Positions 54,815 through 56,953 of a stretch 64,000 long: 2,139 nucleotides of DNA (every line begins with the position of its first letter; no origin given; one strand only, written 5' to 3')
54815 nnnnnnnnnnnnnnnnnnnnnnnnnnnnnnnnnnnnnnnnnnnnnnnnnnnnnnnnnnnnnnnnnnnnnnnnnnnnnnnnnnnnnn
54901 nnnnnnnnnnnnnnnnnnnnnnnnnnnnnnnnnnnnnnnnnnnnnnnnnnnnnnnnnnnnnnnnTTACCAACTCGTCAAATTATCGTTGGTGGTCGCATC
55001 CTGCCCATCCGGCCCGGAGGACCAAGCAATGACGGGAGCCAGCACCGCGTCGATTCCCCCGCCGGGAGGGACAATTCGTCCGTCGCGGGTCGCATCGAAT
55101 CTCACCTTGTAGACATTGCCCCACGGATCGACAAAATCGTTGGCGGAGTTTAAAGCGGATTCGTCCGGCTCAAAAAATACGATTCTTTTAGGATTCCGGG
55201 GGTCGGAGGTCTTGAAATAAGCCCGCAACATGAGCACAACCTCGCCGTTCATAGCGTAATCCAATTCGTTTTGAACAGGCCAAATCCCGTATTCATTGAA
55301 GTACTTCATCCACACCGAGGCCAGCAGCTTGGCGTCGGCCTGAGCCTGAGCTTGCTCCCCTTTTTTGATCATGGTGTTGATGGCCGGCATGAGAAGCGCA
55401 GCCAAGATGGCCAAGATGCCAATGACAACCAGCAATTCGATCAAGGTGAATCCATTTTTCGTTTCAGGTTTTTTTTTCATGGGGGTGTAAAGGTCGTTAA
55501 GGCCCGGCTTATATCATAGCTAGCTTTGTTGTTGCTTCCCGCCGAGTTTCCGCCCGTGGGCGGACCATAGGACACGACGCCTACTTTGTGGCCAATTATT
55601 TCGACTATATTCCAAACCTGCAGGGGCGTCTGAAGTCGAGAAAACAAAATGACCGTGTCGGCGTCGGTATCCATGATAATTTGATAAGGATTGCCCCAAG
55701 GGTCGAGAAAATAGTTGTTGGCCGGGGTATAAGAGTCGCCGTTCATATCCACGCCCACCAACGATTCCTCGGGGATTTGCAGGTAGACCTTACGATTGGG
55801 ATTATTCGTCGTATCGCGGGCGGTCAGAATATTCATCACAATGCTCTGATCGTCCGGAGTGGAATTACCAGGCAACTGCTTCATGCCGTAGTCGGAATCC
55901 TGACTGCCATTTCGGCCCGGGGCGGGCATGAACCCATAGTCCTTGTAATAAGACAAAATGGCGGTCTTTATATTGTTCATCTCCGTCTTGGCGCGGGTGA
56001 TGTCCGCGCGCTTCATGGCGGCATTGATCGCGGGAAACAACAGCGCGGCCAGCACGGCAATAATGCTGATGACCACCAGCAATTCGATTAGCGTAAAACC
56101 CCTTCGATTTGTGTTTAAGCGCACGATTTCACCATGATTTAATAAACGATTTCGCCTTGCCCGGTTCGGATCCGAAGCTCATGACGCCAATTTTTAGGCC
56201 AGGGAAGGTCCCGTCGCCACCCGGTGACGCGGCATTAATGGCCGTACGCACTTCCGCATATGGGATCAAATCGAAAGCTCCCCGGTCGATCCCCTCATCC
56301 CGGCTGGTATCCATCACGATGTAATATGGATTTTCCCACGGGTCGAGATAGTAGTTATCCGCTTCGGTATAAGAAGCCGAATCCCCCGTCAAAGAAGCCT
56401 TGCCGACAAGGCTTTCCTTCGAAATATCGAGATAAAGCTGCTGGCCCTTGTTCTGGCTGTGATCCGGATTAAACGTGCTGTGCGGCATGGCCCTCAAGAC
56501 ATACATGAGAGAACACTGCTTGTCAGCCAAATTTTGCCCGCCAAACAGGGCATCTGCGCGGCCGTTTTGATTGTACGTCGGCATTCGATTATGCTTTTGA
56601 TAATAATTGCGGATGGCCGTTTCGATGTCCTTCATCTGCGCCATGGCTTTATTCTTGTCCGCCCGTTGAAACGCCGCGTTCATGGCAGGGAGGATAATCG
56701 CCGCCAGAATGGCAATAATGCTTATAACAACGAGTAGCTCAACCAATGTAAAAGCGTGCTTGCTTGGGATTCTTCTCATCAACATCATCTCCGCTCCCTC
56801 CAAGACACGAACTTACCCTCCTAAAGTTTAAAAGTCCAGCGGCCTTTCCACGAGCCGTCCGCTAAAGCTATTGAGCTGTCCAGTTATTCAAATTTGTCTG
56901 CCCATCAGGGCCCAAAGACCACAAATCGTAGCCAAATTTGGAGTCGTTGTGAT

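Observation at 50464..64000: Canonical-order pseudopilus module (GspG x4 - H - I - J - K) directly downstream of a giant Pmp-repeat beta-helix protein, with no secretin/ATPase/platform genes nearby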

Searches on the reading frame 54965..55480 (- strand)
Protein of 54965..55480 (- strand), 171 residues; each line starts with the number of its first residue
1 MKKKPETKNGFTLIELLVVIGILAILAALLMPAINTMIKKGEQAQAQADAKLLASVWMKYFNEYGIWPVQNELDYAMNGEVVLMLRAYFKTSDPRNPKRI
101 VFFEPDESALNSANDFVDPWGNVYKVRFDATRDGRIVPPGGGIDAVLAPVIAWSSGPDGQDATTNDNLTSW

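Call 5: search_protein_families(library=pfam, proteins=[window:54965-55480:-], max_evalue=0.1)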
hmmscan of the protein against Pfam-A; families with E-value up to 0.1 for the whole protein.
window:54965-55480:- (171 aa): 1 family
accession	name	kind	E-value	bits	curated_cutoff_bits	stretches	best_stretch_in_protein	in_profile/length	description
PF07963.17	N_methyl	-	2.2e-07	30.6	21.2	1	8-30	4-26/27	Prokaryotic N-terminal methylation motif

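Call 6: search_protein_families(library=ncbifam, proteins=[window:54965-55480:-], max_evalue=0.1)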
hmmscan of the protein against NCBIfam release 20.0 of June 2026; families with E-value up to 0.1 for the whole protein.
window:54965-55480:- (171 aa): 19 families
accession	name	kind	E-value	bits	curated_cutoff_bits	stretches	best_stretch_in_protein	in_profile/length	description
TIGR01710.1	typeII_sec_gspG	equivalog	1.5e-09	38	88.85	1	10-71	2-63/134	type II secretion system major pseudopilin GspG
NF041013.1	T4P_ComGE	equivalog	2.1e-09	37.4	49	1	8-50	3-45/83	competence type IV pilus minor pilin ComGE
TIGR02532.1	IV_pilin_GFxxxE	domain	9.2e-08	31.6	16.3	1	9-30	2-23/24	prepilin-type N-terminal cleavage/methylation domain-containing protein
NF007862.0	PRK10574.1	equivalog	9.9e-08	32.2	138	1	7-41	3-37/145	prepilin peptidase-dependent pilin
NF041775.1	typeIV_PilA_Myxo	equivalog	8.1e-07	29.2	400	1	8-65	10-67/214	type IV pilin protein PilA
NF040999.1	pilin_ComGC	equivalog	1.8e-05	24.9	75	1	9-50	2-43/84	competence type IV pilus major pilin ComGC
TIGR01708.2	typeII_sec_gspH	equivalog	2.7e-05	24.2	80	1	9-50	2-40/169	type II secretion system minor pseudopilin GspH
TIGR02596.1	TIGR02596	subfamily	0.00026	21.1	70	1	11-40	1-30/196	Verru_Chthon cassette protein D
TIGR01707.1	gspI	equivalog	0.00043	20.7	44.35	1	10-54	1-45/101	type II secretion system minor pseudopilin GspI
TIGR02599.1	TIGR02599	subfamily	0.00061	19.1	256.5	1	10-49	1-40/361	Verru_Chthon cassette protein C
NF040982.1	ComGD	equivalog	0.00062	20.2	70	1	8-43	1-36/139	competence type IV pilus minor pilin ComGD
NF038304.1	EPS_HpsC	equivalog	0.0011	18.7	200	1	3-52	15-66/318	hormogonium polysaccharide secretion pseudopilin HpsC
NF041002.1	pilin_ComGF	equivalog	0.0012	19.1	80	1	9-48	2-41/139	competence type IV pilus minor pilin ComGF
NF007800.0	PRK10506.1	equivalog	0.002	18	158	1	3-28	3-28/163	prepilin peptidase-dependent protein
NF047828.1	T3SSXpsI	equivalog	0.0023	18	150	1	9-58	2-51/132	type II secretion system protein XpsI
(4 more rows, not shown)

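Call 11: find_encoding_contigs(protein=window:54965-55480:-, flank=10000, max_places=6)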
Protein window:54965-55480:- (171 aa): 6 contigs read that carry it; 2 places shown.
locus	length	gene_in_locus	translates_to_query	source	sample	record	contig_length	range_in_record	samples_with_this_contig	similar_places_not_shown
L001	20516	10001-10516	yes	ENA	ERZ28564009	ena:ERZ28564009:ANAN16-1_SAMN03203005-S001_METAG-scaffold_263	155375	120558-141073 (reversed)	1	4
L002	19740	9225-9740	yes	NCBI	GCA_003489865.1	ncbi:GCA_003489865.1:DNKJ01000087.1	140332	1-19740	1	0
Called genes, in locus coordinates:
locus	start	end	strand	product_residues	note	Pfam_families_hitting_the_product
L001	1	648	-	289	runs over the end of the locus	-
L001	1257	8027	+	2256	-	PF02415:Chlam_PMP (faint), PF18884:TSP3_bac (faint), PF22842:Pel9A-like_beta_helix (weak)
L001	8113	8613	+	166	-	PF07963:N_methyl (weak), PF08334:T2SSG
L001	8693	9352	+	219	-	PF07963:N_methyl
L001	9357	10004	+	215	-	PF07963:N_methyl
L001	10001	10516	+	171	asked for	PF07963:N_methyl (weak)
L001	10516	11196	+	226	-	PF07963:N_methyl (weak)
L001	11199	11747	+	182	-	-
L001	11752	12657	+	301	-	PF07963:N_methyl (faint)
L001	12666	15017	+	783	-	-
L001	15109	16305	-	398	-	-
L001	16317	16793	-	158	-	-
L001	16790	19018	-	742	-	-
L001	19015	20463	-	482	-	-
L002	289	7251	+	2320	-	PF02415:Chlam_PMP (faint), PF18884:TSP3_bac (faint), PF22842:Pel9A-like_beta_helix (weak)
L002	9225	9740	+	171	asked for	PF07963:N_methyl (weak)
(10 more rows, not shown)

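Call 20: search_protein_families(library=pfam, proteins=[L001:1-648:-, L001:1257-2500:+], max_evalue=0.01)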
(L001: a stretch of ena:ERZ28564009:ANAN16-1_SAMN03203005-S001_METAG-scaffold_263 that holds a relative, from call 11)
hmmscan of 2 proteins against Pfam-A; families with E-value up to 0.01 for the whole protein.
L001:1-648:- (216 aa): 2 families
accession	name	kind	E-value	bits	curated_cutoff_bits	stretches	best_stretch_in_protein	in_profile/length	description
PF07963.17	N_methyl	-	0.0004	20.3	21.2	1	102-122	7-27/27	Prokaryotic N-terminal methylation motif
PF07596.16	SBP_bac_10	-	0.004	17.7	23.3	0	130-153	5-28/268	Protein of unknown function (DUF1559)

L001:1257-2500:+ (414 aa): 1 family
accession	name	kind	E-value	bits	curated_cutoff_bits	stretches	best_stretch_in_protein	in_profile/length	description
PF18884.5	TSP3_bac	-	0.00055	20.2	25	1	317-339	1-22/22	Bacterial TSP3 repeat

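Call 44: find_homologous_proteins(query=L001:1-648:-, max_evalue=1e-20)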
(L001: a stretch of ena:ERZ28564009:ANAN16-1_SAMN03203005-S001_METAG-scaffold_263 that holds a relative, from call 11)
Query L001:1-648:- (216 aa): 4 proteins with E <= 1e-20 among 6471 candidates.
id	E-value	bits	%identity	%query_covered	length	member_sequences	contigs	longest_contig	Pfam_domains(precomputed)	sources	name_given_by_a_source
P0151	1.8e-99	349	100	73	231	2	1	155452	-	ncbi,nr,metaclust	ncbi:MAG: hypothetical protein A2X46_11980 [Lentisphaerae bacterium GWF2_57_35]|nr:MAG: hypothetical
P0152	7.8e-51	191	70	56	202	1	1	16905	-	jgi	jgi:prepilin-type processing-associated H-X9-DG protein/prepilin-type N-terminal cleavage/methylatio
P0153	4.7e-40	155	66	54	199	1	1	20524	PF07963.18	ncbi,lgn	-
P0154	9.0e-38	148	61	54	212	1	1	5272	PF07963.18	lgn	-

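Call 45: find_encoding_contigs(protein=P0151, flank=10000, max_places=3)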
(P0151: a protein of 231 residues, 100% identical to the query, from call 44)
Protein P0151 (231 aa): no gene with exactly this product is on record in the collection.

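Call 46: list_cluster_members(proteins=[P0151])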
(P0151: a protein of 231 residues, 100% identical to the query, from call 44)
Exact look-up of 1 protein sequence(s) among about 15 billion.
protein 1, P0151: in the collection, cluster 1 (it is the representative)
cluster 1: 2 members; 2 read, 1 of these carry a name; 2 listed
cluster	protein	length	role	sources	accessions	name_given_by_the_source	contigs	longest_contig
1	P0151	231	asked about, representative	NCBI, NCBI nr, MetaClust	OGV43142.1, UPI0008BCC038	MAG: hypothetical protein A2X46_11980 [Lentisphaerae bacterium GWF2_57_35] | status=active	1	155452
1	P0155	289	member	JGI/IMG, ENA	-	-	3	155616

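Call 47: find_encoding_contigs(protein=P0155, flank=10000, max_places=3)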
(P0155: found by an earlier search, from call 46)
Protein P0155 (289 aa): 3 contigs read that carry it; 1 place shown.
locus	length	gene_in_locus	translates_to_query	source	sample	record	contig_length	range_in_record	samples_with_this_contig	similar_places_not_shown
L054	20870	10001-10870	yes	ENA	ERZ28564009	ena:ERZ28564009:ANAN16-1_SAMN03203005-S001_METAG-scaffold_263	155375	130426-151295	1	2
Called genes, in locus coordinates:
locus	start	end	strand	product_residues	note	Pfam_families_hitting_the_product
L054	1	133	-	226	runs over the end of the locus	PF07963:N_methyl (weak)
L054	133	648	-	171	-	PF07963:N_methyl (weak)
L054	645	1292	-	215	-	PF07963:N_methyl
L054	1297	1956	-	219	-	PF07963:N_methyl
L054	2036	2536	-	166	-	PF07963:N_methyl (weak), PF08334:T2SSG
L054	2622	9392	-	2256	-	PF02415:Chlam_PMP (faint), PF18884:TSP3_bac (faint), PF22842:Pel9A-like_beta_helix (weak)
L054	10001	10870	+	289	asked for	-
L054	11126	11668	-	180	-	-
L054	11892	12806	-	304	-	PF17930:LpxI_N, PF06230:LpxI_C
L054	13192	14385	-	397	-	PF01180:DHO_dh, PF12837:Fer4_6 (faint), PF13237:Fer4_10 (faint), PF12838:Fer4_7, PF14697:Fer4_21, PF00037:Fer4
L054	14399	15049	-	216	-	PF03306:AAL_decarboxy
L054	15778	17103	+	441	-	PF01938:TRAM (weak), PF05958:tRNA_U5-meth_tr, PF03602:Cons_hypoth95 (faint), PF05175:MTS (weak), PF13847:Methyltransf_31 (weak), PF05958:tRNA_U5-meth_tr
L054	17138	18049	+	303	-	PF00072:Response_reg, PF13581:HATPase_c_2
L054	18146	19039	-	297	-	PF00565:SNase, PF06514:PsbU (weak), PF00633:HHH (weak), PF12836:HHH_3, PF14520:HHH_5 (faint)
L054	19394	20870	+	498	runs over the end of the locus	PF00270:DEAD, PF04851:ResIII, PF00271:Helicase_C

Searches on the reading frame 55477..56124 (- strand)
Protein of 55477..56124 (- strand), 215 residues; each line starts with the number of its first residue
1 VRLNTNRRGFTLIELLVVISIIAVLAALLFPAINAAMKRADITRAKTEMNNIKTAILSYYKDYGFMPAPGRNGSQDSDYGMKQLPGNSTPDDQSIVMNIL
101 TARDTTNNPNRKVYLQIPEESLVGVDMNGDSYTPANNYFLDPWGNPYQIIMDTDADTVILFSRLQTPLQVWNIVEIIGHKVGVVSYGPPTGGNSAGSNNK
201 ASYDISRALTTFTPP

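Call 5: search_protein_families(library=pfam, proteins=[window:55477-56124:-], max_evalue=0.1)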
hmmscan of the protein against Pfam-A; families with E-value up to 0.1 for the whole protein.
window:55477-56124:- (215 aa): 3 families
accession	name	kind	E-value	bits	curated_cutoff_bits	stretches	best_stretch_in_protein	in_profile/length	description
PF07963.17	N_methyl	-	1.4e-09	37.5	21.2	1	5-30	2-27/27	Prokaryotic N-terminal methylation motif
PF08334.16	T2SSG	-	0.00031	21.2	21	0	130-161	58-88/108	Type II secretion system (T2SS), protein G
PF23993.1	DUF7311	-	0.036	15.1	27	0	17-57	7-46/150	Domain of unknown function (DUF7311)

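Call 6: search_protein_families(library=ncbifam, proteins=[window:55477-56124:-], max_evalue=0.1)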
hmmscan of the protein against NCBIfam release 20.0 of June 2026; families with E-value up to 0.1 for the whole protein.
window:55477-56124:- (215 aa): 18 families
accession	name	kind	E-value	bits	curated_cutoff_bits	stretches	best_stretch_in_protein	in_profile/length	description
TIGR01710.1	typeII_sec_gspG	equivalog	2e-14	53.7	88.85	1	8-68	1-61/134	type II secretion system major pseudopilin GspG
NF007862.0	PRK10574.1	equivalog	4e-09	36.8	138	1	5-56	2-53/145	prepilin peptidase-dependent pilin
NF041775.1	typeIV_PilA_Myxo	equivalog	4.7e-09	36.5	400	1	2-61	5-64/214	type IV pilin protein PilA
TIGR02532.1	IV_pilin_GFxxxE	domain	1.2e-08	34.4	16.3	1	7-29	1-23/24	prepilin-type N-terminal cleavage/methylation domain-containing protein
NF041013.1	T4P_ComGE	equivalog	2e-08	34.2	49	1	7-60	3-56/83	competence type IV pilus minor pilin ComGE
TIGR02596.1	TIGR02596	subfamily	1.2e-06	28.8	70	1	10-57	1-49/196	Verru_Chthon cassette protein D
TIGR01708.2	typeII_sec_gspH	equivalog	3.5e-06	27.1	80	1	8-39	2-33/169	type II secretion system minor pseudopilin GspH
TIGR01711.1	gspJ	equivalog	9.5e-06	25.6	64.85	1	8-75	1-70/192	type II secretion system minor pseudopilin GspJ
NF040999.1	pilin_ComGC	equivalog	1.1e-05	25.6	75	1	8-43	2-37/84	competence type IV pilus major pilin ComGC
NF040982.1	ComGD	equivalog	0.00067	20.1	70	1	8-40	2-34/139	competence type IV pilus minor pilin ComGD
NF007800.0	PRK10506.1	equivalog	0.00068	19.5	158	1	4-27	5-28/163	prepilin peptidase-dependent protein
TIGR02599.1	TIGR02599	subfamily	0.0024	17.2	256.5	1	9-48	1-40/361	Verru_Chthon cassette protein C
TIGR01707.1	gspI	equivalog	0.0044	17.5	44.35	1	9-44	1-36/101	type II secretion system minor pseudopilin GspI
NF041002.1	pilin_ComGF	equivalog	0.0057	16.9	80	1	8-41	2-35/139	competence type IV pilus minor pilin ComGF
NF038304.1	EPS_HpsC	equivalog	0.027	14.1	200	1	4-55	17-69/318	hormogonium polysaccharide secretion pseudopilin HpsC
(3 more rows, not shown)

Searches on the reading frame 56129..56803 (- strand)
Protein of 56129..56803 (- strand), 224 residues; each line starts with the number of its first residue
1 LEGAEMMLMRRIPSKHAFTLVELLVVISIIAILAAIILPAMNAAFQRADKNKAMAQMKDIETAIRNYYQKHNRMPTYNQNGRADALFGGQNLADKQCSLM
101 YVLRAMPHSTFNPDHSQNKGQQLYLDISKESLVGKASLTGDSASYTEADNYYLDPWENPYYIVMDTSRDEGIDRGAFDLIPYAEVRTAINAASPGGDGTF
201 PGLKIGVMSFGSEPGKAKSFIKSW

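Call 5: search_protein_families(library=pfam, proteins=[window:56129-56803:-], max_evalue=0.1)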
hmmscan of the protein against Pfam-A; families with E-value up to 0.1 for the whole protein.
window:56129-56803:- (224 aa): 2 families
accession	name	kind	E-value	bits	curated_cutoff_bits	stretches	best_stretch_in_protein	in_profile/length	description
PF07963.17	N_methyl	-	1.7e-07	30.9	21.2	1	15-38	4-27/27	Prokaryotic N-terminal methylation motif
PF08334.16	T2SSG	-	0.00024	21.6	21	1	45-114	6-73/108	Type II secretion system (T2SS), protein G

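Call 6: search_protein_families(library=ncbifam, proteins=[window:56129-56803:-], max_evalue=0.1)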
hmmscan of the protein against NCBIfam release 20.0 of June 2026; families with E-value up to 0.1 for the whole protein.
window:56129-56803:- (224 aa): 16 families
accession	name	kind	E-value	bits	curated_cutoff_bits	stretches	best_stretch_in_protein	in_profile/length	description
TIGR01710.1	typeII_sec_gspG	equivalog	3.3e-13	49.8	88.85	1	17-114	2-98/134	type II secretion system major pseudopilin GspG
NF040999.1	pilin_ComGC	equivalog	3e-09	36.9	75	1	16-79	2-65/84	competence type IV pilus major pilin ComGC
NF041775.1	typeIV_PilA_Myxo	equivalog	9.8e-09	35.5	400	1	8-77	3-72/214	type IV pilin protein PilA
NF007862.0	PRK10574.1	equivalog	1.7e-07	31.5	138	1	15-61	4-50/145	prepilin peptidase-dependent pilin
TIGR02532.1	IV_pilin_GFxxxE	domain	5.3e-07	29.2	16.3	1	16-38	2-24/24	prepilin-type N-terminal cleavage/methylation domain-containing protein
NF041013.1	T4P_ComGE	equivalog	1.7e-06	28.1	49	1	16-73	4-61/83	competence type IV pilus minor pilin ComGE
TIGR02596.1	TIGR02596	subfamily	2e-05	24.8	70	1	18-63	1-47/196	Verru_Chthon cassette protein D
TIGR01708.2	typeII_sec_gspH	equivalog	3.4e-05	23.9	80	1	18-51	4-39/169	type II secretion system minor pseudopilin GspH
NF040982.1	ComGD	equivalog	0.00012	22.5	70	1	16-59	2-45/139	competence type IV pilus minor pilin ComGD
NF007800.0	PRK10506.1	equivalog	0.0008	19.3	158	1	13-76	6-69/163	prepilin peptidase-dependent protein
TIGR02599.1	TIGR02599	subfamily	0.0014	18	256.5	1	17-53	1-37/361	Verru_Chthon cassette protein C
TIGR01707.1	gspI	equivalog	0.0029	18.1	44.35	1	18-55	2-41/101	type II secretion system minor pseudopilin GspI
NF047958.1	broad_LIC11966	domain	0.0069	16.7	40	1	38-131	20-116/134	LIC11966 family surface protein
NF041002.1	pilin_ComGF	equivalog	0.009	16.2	80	1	16-53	2-39/139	competence type IV pilus minor pilin ComGF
NF005022.0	PRK06432.1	equivalog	0.021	14.8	164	0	20-61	15-54/151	NADH dehydrogenase subunit A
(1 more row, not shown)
